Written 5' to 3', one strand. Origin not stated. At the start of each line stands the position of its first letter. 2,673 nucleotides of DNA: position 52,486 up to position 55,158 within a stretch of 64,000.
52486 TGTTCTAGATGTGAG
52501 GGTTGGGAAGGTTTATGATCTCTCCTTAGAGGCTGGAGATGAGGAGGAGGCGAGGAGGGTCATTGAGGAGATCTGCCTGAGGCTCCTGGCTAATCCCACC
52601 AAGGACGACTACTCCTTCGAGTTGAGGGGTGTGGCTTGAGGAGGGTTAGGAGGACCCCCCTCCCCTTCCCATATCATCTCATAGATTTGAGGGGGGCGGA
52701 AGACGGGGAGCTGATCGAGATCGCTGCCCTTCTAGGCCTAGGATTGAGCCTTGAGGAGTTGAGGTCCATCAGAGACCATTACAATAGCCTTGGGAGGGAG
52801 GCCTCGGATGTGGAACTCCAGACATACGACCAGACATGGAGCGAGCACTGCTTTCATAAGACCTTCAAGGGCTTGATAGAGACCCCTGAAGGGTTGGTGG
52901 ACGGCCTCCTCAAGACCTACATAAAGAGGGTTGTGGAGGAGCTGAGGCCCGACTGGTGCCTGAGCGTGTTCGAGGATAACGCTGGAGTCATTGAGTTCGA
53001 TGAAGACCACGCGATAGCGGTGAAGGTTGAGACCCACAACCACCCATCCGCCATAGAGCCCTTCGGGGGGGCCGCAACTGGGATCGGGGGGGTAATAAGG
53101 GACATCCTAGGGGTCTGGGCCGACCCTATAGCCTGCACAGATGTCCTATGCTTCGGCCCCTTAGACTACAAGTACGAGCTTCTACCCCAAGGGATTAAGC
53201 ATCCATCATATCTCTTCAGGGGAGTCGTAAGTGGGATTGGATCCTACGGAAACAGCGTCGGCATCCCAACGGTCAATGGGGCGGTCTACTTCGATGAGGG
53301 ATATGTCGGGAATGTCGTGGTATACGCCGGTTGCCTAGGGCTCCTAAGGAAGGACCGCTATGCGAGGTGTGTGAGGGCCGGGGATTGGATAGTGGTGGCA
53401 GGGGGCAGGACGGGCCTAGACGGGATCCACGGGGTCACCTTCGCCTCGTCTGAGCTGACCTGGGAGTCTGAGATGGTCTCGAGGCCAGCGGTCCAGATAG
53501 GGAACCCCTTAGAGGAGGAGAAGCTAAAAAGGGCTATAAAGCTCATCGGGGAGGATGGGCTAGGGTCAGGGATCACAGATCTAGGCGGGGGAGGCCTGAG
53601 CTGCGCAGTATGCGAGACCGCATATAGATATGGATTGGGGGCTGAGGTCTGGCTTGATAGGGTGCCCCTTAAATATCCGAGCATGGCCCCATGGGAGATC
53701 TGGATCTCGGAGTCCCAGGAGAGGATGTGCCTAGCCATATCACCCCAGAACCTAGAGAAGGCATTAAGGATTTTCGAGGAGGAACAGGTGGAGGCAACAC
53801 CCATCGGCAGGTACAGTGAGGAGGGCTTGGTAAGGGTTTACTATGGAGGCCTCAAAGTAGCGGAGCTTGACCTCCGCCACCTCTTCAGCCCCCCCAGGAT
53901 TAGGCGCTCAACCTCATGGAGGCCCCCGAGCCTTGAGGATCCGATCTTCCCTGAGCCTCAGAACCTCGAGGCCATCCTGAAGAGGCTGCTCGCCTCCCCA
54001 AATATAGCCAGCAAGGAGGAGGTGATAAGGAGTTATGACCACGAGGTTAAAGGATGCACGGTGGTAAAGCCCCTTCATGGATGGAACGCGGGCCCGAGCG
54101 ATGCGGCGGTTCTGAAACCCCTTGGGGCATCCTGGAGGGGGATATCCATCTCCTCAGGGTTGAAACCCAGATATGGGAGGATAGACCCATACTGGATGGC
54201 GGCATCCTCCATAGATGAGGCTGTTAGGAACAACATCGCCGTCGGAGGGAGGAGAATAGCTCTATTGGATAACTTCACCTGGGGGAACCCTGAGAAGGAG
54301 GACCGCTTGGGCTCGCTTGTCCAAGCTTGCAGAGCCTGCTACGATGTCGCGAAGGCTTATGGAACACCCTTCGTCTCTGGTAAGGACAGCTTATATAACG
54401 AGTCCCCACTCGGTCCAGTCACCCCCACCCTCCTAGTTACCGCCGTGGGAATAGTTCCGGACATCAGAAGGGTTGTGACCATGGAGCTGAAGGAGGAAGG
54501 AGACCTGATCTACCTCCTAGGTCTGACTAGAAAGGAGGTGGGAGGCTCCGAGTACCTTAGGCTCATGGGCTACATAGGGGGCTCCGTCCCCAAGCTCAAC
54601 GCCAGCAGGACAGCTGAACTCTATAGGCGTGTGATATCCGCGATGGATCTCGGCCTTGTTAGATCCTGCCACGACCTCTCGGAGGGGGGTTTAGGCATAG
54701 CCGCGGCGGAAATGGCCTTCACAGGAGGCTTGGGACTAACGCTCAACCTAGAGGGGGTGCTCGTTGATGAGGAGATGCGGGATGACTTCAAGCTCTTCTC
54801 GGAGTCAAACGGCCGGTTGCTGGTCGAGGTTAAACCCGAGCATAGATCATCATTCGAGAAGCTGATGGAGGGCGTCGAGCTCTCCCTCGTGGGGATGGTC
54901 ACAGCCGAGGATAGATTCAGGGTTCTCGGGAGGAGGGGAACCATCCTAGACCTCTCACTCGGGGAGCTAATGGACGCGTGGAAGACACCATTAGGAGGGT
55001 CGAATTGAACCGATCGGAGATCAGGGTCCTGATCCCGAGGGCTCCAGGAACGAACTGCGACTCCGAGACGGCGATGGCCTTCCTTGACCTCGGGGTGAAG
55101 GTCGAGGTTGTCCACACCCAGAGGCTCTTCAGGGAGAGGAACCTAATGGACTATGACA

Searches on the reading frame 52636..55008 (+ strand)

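Call 68: search_protein_families(library=pfam, proteins=[window:52636-55008:+], max_evalue=0.00001)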
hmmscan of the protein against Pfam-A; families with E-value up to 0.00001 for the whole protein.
window:52636-55008:+ (790 aa): 3 families
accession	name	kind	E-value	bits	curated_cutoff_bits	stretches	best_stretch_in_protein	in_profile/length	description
PF02769.27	AIRS_C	-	6.2e-54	182.8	23.1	2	247-403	1-155/156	AIR synthase related protein, C-terminal domain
PF00586.29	AIRS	-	2.3e-34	118.6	24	2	114-236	2-111/112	AIR synthase related protein, N-terminal domain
PF18072.6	FGAR-AT_linker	-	3.9e-15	56.5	26.6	1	31-75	6-50/50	Formylglycinamide ribonucleotide amidotransferase linker domain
